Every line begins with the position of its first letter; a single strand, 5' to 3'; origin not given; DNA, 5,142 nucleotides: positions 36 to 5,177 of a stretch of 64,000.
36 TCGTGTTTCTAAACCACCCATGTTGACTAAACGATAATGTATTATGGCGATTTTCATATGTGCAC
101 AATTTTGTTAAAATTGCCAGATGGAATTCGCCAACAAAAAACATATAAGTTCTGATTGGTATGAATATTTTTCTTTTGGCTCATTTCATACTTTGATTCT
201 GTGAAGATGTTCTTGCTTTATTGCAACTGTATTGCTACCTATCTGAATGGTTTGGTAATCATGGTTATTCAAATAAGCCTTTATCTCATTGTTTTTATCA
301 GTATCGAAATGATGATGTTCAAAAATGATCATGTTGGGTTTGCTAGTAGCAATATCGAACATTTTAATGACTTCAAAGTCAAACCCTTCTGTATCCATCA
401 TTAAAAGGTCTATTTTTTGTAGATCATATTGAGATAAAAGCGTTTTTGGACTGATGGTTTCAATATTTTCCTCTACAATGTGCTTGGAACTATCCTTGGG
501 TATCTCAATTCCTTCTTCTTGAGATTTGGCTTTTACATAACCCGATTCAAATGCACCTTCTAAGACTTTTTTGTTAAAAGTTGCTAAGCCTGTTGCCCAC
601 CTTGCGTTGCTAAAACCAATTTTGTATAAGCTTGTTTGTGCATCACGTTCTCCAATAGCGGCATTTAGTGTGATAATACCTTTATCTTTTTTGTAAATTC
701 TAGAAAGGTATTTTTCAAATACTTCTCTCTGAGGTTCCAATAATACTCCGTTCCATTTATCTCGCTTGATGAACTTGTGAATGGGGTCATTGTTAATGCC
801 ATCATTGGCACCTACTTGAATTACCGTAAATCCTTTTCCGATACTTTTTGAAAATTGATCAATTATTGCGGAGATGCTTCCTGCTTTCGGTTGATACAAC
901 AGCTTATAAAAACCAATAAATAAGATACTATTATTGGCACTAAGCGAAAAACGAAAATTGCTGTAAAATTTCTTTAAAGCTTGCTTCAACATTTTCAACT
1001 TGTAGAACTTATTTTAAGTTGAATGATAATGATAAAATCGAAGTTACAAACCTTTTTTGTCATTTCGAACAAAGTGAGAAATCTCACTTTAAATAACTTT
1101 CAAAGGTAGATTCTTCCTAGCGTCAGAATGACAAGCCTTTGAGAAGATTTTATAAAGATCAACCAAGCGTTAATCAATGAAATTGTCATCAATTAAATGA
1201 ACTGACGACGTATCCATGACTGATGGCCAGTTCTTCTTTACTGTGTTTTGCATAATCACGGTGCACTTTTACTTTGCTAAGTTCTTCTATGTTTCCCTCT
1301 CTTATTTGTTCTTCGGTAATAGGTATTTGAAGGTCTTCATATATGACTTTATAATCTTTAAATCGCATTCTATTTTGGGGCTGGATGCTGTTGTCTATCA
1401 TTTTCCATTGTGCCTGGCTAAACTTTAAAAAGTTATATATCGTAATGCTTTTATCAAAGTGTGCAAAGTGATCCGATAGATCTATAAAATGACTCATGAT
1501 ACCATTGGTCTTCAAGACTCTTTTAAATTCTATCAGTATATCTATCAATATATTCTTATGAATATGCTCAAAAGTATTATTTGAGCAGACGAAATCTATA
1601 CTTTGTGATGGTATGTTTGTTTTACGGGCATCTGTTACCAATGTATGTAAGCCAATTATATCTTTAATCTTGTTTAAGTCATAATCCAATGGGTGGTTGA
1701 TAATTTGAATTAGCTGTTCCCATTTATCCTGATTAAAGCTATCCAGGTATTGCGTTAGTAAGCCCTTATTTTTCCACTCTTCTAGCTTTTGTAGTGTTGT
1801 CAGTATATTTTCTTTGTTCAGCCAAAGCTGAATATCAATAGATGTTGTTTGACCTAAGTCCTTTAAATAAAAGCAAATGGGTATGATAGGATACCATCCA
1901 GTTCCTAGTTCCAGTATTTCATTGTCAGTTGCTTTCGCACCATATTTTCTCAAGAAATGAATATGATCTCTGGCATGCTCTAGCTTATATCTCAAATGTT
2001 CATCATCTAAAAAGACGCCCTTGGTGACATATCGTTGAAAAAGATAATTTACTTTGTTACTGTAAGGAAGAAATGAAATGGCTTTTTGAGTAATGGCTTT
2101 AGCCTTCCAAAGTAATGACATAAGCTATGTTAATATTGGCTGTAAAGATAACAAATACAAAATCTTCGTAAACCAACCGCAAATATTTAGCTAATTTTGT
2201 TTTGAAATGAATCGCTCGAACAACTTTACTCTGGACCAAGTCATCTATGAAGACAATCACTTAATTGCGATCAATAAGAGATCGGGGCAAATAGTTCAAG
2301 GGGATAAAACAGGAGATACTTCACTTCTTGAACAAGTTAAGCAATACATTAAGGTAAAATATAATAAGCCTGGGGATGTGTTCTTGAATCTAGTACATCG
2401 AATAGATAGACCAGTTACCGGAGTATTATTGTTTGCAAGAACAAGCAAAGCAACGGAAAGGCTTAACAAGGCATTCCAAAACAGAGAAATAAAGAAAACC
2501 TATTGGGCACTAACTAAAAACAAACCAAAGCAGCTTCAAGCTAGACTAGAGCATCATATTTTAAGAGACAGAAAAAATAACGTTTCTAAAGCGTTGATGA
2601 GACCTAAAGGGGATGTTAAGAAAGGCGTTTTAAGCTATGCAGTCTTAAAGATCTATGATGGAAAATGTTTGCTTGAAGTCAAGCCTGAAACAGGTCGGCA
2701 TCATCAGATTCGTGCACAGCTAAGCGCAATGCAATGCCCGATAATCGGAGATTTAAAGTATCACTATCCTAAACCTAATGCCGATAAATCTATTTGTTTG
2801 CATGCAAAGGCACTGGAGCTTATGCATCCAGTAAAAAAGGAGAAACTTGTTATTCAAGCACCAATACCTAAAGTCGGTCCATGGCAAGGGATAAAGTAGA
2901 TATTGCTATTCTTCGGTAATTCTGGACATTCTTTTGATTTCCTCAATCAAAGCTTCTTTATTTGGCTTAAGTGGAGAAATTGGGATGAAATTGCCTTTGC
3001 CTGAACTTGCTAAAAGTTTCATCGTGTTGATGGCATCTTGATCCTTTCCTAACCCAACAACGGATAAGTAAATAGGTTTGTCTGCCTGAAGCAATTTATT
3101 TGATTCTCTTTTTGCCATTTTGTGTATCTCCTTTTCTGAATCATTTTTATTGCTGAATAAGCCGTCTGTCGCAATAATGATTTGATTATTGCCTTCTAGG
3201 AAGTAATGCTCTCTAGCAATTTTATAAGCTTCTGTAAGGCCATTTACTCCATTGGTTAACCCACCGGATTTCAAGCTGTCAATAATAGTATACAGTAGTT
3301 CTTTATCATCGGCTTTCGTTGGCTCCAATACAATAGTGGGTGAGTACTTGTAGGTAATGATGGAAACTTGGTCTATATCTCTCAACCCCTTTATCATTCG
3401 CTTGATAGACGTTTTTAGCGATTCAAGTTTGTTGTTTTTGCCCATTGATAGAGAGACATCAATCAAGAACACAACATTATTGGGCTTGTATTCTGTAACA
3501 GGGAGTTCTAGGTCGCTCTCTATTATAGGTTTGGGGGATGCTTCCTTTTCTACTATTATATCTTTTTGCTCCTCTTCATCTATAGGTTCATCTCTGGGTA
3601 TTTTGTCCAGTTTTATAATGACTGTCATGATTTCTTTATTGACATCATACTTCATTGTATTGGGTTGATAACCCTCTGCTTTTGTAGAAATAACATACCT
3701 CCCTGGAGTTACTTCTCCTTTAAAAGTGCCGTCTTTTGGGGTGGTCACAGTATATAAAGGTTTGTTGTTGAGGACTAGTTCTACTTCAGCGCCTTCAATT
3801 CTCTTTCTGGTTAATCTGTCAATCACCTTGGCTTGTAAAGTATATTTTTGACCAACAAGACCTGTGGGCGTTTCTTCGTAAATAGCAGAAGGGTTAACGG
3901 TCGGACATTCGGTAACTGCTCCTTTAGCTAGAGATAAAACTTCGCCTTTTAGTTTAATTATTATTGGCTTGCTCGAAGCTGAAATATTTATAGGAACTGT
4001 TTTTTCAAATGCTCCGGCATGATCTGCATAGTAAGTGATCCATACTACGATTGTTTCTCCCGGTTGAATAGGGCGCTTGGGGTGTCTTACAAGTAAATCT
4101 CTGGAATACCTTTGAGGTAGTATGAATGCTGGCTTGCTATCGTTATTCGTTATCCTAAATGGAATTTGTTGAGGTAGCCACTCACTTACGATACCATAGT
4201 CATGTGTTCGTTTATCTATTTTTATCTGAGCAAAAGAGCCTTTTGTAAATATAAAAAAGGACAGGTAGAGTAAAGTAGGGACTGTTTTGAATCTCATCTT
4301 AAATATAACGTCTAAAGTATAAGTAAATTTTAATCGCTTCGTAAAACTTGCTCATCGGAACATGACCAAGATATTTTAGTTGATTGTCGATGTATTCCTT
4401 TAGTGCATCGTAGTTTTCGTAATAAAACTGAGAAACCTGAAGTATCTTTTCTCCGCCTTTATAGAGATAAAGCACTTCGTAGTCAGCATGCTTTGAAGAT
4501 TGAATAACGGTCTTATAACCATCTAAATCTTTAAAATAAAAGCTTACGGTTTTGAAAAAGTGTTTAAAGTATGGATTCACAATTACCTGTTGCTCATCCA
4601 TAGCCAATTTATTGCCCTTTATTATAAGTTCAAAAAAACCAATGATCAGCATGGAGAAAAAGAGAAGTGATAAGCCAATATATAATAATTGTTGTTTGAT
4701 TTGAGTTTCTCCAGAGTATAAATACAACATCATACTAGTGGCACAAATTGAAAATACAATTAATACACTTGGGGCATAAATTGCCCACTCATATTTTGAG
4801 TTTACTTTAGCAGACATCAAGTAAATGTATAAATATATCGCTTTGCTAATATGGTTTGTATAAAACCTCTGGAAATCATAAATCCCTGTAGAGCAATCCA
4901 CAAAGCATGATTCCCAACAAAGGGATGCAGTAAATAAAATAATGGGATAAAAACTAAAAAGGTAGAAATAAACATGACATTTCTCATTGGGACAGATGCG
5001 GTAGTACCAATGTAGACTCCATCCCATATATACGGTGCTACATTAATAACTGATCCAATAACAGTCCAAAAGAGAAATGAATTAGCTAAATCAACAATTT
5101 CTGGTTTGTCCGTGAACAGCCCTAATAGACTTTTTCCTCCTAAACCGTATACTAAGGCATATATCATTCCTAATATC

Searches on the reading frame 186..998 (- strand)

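Call 38: search_protein_families(library=pfam, proteins=[window:186-998:-], max_evalue=0.001)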
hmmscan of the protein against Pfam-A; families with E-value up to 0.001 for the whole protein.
window:186-998:- (270 aa): 1 family
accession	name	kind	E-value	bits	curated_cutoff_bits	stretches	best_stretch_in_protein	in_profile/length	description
PF05050.19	Methyltransf_21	-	3.2e-22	79.9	22.7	1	61-249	1-172/173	Methyltransferase FkbM domain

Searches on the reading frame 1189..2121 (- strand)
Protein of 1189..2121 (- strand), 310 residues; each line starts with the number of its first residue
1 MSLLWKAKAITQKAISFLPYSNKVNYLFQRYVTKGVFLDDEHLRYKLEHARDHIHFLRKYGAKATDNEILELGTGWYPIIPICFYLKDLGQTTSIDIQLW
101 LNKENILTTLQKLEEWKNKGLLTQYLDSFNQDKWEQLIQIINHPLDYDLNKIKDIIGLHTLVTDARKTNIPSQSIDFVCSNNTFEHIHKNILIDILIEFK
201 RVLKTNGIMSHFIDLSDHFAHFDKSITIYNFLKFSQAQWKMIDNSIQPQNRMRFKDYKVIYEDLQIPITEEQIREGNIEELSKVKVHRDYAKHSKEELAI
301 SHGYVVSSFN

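Call 38: search_protein_families(library=pfam, proteins=[window:1189-2121:-], max_evalue=0.001)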
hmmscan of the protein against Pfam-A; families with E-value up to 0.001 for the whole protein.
window:1189-2121:- (310 aa): 3 families
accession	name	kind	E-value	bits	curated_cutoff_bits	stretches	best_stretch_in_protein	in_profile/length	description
PF08241.18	Methyltransf_11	-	1.1e-06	29.6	21.2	1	158-209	44-93/95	Methyltransferase domain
PF13649.12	Methyltransf_25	-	5.3e-05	24.3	27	1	157-207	47-97/97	Methyltransferase domain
PF13489.12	Methyltransf_23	-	0.00018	21.8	27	1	49-213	8-118/164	Methyltransferase domain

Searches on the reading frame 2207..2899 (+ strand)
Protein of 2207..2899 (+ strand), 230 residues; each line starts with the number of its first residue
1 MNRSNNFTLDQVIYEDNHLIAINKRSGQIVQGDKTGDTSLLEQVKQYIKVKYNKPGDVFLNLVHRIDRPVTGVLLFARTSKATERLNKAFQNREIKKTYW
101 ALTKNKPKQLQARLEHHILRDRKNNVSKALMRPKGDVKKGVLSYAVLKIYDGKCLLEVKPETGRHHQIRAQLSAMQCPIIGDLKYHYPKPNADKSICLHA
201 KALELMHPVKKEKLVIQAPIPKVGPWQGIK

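Call 38: search_protein_families(library=pfam, proteins=[window:2207-2899:+], max_evalue=0.001)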
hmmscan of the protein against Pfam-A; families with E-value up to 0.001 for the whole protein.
window:2207-2899:+ (230 aa): 1 family
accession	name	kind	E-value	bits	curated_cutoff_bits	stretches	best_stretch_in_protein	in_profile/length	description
PF00849.27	PseudoU_synth_2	-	1.4e-30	106.9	26.8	1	18-174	1-152/152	RNA pseudouridylate synthase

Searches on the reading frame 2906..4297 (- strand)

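Call 38: search_protein_families(library=pfam, proteins=[window:2906-4297:-], max_evalue=0.001)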
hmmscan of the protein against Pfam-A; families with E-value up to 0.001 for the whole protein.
window:2906-4297:- (463 aa): 6 families
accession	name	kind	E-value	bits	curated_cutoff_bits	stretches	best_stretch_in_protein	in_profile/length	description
PF13519.12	VWA_2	-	1.8e-13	51.5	27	1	275-379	1-106/107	von Willebrand factor type A domain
PF07610.17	DUF1573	-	4.9e-13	49.4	26.1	1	25-120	1-98/98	Protein of unknown function (DUF1573)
PF00092.34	VWA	-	1.2e-11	45.6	23.8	1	274-434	1-155/174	von Willebrand factor type A domain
PF13620.12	CarboxypepD_reg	-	2e-07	31.7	32.3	1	153-216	1-65/82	Carboxypeptidase regulatory-like domain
PF13768.12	VWA_3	-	5.5e-06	26.9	27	1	273-436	1-152/155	von Willebrand factor type A domain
PF22544.2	HYDIN_VesB_CFA65-like_Ig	-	3.3e-05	24.5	25.5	1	23-119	1-100/100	HYDIN/CFA65/VesB-like, Ig-like domain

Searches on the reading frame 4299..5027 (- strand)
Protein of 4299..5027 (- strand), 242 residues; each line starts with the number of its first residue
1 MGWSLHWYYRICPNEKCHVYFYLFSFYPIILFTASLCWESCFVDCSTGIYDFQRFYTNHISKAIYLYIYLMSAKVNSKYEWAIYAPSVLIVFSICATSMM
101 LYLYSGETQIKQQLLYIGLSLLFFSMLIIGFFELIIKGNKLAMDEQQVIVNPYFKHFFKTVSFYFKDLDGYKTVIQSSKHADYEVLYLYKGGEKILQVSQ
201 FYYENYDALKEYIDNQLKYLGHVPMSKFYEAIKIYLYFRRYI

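Call 38: search_protein_families(library=pfam, proteins=[window:4299-5027:-], max_evalue=0.001)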
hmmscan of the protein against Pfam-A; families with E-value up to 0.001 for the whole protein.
window:4299-5027:- (242 aa): 0 families

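Call 57: search_protein_families(library=pfam, proteins=[window:4299-5027:-], max_evalue=0.1)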
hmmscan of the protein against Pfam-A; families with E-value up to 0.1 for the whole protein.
window:4299-5027:- (242 aa): 1 family
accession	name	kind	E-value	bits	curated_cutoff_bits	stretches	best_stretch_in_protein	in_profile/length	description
PF24661.1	DUF7649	-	0.025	15.1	27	1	86-135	26-74/85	Domain of unknown function (DUF7649)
